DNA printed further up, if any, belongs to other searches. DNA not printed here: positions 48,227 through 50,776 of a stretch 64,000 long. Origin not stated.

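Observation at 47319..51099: Translationally coupled operon of three oversized pilin-like proteins sharing an RDEx[GS] pre-helix motif, with no assembly machinery nearby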

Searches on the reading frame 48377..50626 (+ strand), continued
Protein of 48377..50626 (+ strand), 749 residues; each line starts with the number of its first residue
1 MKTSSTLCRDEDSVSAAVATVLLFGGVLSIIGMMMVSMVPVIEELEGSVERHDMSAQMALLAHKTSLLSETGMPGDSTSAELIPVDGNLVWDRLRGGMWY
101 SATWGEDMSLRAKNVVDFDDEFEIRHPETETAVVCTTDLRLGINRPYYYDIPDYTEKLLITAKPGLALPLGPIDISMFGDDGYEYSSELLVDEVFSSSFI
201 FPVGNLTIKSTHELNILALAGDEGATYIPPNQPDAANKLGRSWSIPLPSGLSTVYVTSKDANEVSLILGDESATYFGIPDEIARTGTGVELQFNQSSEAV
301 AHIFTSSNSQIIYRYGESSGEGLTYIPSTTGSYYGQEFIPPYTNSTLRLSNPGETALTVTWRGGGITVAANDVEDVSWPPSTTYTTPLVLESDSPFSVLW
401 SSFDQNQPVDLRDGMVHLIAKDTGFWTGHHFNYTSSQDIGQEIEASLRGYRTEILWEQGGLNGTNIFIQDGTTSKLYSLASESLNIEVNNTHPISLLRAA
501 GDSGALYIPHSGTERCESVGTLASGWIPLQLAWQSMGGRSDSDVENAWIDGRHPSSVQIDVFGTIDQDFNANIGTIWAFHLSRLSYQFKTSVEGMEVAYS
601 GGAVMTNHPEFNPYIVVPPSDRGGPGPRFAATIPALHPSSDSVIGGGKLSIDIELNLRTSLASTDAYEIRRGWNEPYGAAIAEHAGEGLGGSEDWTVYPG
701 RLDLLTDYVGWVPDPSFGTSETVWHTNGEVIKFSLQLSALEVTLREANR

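Call 40: find_encoding_contigs(protein=P0320, flank=10000, max_places=2)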
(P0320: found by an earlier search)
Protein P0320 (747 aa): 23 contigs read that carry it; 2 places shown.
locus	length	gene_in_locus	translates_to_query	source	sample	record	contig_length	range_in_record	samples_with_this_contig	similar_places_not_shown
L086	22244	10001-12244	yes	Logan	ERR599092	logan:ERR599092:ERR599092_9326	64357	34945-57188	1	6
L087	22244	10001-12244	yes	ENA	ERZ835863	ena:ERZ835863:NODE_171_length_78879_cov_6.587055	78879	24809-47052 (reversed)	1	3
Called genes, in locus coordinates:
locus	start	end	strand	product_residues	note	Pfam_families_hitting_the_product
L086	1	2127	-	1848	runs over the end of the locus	-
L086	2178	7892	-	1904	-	-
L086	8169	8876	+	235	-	PF00753:Lactamase_B, PF12706:Lactamase_B_2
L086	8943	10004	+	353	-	-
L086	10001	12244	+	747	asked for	-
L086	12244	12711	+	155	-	-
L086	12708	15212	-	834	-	PF13191:AAA_16 (weak), PF13176:TPR_7 (faint), PF00515:TPR_1 (faint), PF13424:TPR_12, PF09976:TPR_21 (weak), PF17874:TPR_MalT, PF13424:TPR_12 (weak), PF13432:TPR_16 (weak), +4 more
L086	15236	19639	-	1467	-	PF13229:Beta_helix (weak), PF17957:Big_7 (weak)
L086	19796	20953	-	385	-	PF00082:Peptidase_S8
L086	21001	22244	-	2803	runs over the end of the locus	?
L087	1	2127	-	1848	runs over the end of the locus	-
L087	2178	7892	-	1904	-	-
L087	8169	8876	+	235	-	PF00753:Lactamase_B, PF12706:Lactamase_B_2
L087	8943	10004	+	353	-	-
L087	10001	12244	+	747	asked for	-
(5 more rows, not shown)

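Call 42: find_encoding_contigs(protein=P0132, flank=10000, max_places=1)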
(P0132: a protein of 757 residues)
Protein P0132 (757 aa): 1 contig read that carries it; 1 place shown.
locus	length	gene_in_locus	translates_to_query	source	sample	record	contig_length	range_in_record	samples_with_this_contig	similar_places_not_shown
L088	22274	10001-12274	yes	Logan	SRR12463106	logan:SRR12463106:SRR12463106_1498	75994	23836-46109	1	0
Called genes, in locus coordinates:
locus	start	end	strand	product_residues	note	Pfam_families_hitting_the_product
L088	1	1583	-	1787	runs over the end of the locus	-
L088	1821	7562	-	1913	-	-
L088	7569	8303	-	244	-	-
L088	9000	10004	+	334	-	-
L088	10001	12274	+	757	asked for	-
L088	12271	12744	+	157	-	-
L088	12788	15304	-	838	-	PF13191:AAA_16, PF13401:AAA_22, PF13428:TPR_14 (faint), PF17874:TPR_MalT (weak), PF13424:TPR_12, PF14938:SNAP (weak), PF13424:TPR_12, PF17874:TPR_MalT (weak), +8 more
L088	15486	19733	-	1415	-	PF13229:Beta_helix, PF17957:Big_7 (weak)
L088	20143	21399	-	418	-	PF00082:Peptidase_S8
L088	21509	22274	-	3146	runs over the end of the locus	PF02516:STT3, PF13620:CarboxypepD_reg (weak)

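Call 43: find_encoding_contigs(protein=P0304, flank=10000, max_places=1)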
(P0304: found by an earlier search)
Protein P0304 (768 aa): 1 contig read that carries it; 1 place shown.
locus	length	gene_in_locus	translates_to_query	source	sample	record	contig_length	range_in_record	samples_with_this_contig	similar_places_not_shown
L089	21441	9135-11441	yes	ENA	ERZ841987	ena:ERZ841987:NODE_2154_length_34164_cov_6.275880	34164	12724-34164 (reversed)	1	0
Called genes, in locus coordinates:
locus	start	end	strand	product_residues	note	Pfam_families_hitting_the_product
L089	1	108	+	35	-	?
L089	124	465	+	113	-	-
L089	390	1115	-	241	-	-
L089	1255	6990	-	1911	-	-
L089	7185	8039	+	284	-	PF00753:Lactamase_B, PF23023:Anti-Pycsar_Apyc1, PF12706:Lactamase_B_2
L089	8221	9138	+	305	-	-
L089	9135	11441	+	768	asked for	-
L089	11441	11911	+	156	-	-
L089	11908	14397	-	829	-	PF13191:AAA_16, PF13401:AAA_22 (faint), PF07719:TPR_2 (faint), PF07721:TPR_4 (faint), PF13181:TPR_8 (faint), PF13428:TPR_14 (faint), PF17874:TPR_MalT, PF13424:TPR_12, +4 more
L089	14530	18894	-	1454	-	PF17957:Big_7 (weak)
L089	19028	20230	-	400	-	PF00082:Peptidase_S8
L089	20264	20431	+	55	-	-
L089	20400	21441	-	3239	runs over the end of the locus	PF02516:STT3, PF13620:CarboxypepD_reg (faint)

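Call 44: find_encoding_contigs(protein=P0317, flank=10000, max_places=1)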
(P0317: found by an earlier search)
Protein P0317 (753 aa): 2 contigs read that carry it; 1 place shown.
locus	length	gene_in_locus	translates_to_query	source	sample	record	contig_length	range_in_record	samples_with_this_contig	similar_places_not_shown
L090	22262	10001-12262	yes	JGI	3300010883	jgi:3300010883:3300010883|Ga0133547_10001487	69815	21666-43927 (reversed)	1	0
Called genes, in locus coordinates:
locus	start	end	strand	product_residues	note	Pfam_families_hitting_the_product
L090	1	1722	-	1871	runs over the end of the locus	-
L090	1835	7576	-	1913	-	-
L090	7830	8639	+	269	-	PF00753:Lactamase_B, PF23023:Anti-Pycsar_Apyc1, PF12706:Lactamase_B_2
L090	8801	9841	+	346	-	-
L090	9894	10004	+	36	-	-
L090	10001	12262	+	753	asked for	-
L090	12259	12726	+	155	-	-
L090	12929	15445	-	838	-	PF13191:AAA_16, PF13401:AAA_22 (weak), PF07719:TPR_2 (faint), PF13176:TPR_7 (faint), PF13424:TPR_12, PF17874:TPR_MalT, PF14938:SNAP, PF13424:TPR_12 (weak), +6 more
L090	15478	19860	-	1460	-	PF17957:Big_7 (weak)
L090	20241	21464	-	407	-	PF00082:Peptidase_S8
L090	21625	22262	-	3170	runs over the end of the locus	PF02516:STT3, PF10633:NPCBM_assoc (faint), PF13620:CarboxypepD_reg (weak)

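Call 46: fold_search(model_id=the predicted structure, library=pdb)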
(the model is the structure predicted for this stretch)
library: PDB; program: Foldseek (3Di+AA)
matches with E <= 10: 1706; with E <= 0.001: 9
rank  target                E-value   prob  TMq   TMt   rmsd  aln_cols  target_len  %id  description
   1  5x7o_A                1.3e-07  1.00  0.13  0.09  25.4       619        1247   10  Crystal structure of Paenibacillus sp. 598K alpha-1,6-glucosyltransferase (released 2017-07-26)
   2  9h9a                  7.2e-07  0.99  0.10  0.08  45.2       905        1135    8  native structure of the full-length pesticidal protein Cry8Ba2, from crystals formed in vivo (form 1) (released 2025-12-03)
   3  4w8j                  4.6e-05  0.47  0.09  0.08  40.5       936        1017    9  Structure of the full-length insecticidal protein Cry1Ac reveals intriguing details of toxin packaging into in vivo form (released 2014-09-17)
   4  8ivx_A                1.0e-04  0.89  0.10  0.15  20.8       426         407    8  Crystal structure of NRP2 in complex with aNRP2-14 Fab fragment (released 2023-07-12)
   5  8zj4_A                1.8e-04  0.60  0.10  0.12  28.2       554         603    7  trypsinogen-EP-N619A (released 2025-05-21)
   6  4ind_A                3.5e-04  0.63  0.09  0.15  25.0       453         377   12  The Triple Jelly Roll Fold and Turret Assembly in an Archaeal Virus (released 2013-01-23)
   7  9h99                  6.2e-04  0.57  0.09  0.07  40.9       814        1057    6  Native structure of the full-length pesticidal protein Cry1Ca18 at pH7, from crystals formed in vivo (released 2025-11-12)
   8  8yot_B                8.2e-04  0.25  0.07  0.12  27.6       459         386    8  Nanobody in complex with LILRB3 (released 2025-06-18)
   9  1ji6                  8.6e-04  0.30  0.09  0.10  23.2       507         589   10  CRYSTAL STRUCTURE OF THE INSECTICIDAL BACTERIAL DEL ENDOTOXIN CRY3Bb1 BACILLUS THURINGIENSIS (released 2001-09-19)
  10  9fmt_E                1.0e-03  0.47  0.08  0.09  21.7       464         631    7  Cryo-EM structure of the BcsB hexameric crown from the E. coli cellulose secretion macrocomplex (released 2024-10-16)
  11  3pvm_B                1.3e-03  0.35  0.09  0.06  28.1       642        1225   10  Structure of Complement C5 in Complex with CVF (released 2011-01-19)
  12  4ary_B                1.7e-03  0.20  0.09  0.10  20.9       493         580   11  Lepidopteran-specific toxin Cry1Ac in complex with receptor specificity determinant GalNAc (released 2013-05-15)
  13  8h3u_A                1.8e-03  0.13  0.07  0.08  28.5       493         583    8  Inhibitor-bound EP, polyA model (released 2022-11-23)
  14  2c9k                  1.9e-03  0.63  0.11  0.14  20.1       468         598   12  Structure of the functional form of the mosquito-larvicidal Cry4Aa toxin from Bacillus thuringiensis at 2.8 A resolution (released 2006-04-25)
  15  3prx_B                1.9e-03  0.30  0.09  0.06  27.8       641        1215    8  Structure of Complement C5 in Complex with CVF and SSL7 (released 2011-01-19)
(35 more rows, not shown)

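Call 77: find_encoding_contigs(protein=P0299, flank=1000, max_places=3)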
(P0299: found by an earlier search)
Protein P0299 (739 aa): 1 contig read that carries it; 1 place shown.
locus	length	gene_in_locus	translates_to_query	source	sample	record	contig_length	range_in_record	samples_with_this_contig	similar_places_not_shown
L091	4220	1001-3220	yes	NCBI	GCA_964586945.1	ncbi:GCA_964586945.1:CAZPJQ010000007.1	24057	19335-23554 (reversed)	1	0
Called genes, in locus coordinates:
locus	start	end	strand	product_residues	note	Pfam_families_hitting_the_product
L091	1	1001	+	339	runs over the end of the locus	-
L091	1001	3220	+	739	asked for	-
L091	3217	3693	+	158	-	-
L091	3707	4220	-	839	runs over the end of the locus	PF07721:TPR_4 (faint), PF13176:TPR_7 (faint), PF13374:TPR_10 (faint), PF13424:TPR_12 (weak), PF14938:SNAP (weak), PF13424:TPR_12, PF17874:TPR_MalT (weak), PF13424:TPR_12, +6 more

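Call 78: find_encoding_contigs(protein=P0329, flank=1000, max_places=3)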
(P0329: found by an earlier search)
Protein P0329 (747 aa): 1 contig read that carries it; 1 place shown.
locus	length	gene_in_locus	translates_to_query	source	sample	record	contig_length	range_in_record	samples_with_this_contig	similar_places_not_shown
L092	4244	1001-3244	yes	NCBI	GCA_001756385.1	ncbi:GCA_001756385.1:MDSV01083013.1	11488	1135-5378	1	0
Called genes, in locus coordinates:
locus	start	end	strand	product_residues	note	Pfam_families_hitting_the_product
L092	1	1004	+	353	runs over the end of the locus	-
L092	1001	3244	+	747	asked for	-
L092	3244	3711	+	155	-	-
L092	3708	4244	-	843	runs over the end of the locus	PF13191:AAA_16 (weak), PF13176:TPR_7 (faint), PF00515:TPR_1 (faint), PF13424:TPR_12, PF09976:TPR_21 (weak), PF17874:TPR_MalT, PF13424:TPR_12 (weak), PF13432:TPR_16 (weak), +4 more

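Call 79: find_encoding_contigs(protein=P0305, flank=1000, max_places=3)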
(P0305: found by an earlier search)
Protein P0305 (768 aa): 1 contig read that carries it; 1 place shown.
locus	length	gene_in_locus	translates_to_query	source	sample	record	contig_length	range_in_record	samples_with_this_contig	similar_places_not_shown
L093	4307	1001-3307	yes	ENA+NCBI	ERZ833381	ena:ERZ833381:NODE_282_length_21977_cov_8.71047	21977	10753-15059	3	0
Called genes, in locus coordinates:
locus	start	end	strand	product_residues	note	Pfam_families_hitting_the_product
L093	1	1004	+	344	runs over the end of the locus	-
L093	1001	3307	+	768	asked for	-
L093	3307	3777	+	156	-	-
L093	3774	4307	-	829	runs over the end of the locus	PF13191:AAA_16, PF13401:AAA_22 (faint), PF07719:TPR_2 (faint), PF07721:TPR_4 (faint), PF13181:TPR_8 (faint), PF13428:TPR_14 (faint), PF17874:TPR_MalT, PF13424:TPR_12, +4 more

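Call 85: search_protein_families(library=padloc, proteins=[window:48377-50626:+], max_evalue=0.01)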
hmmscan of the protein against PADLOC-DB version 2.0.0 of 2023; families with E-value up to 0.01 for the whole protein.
window:48377-50626:+ (749 aa): 0 families
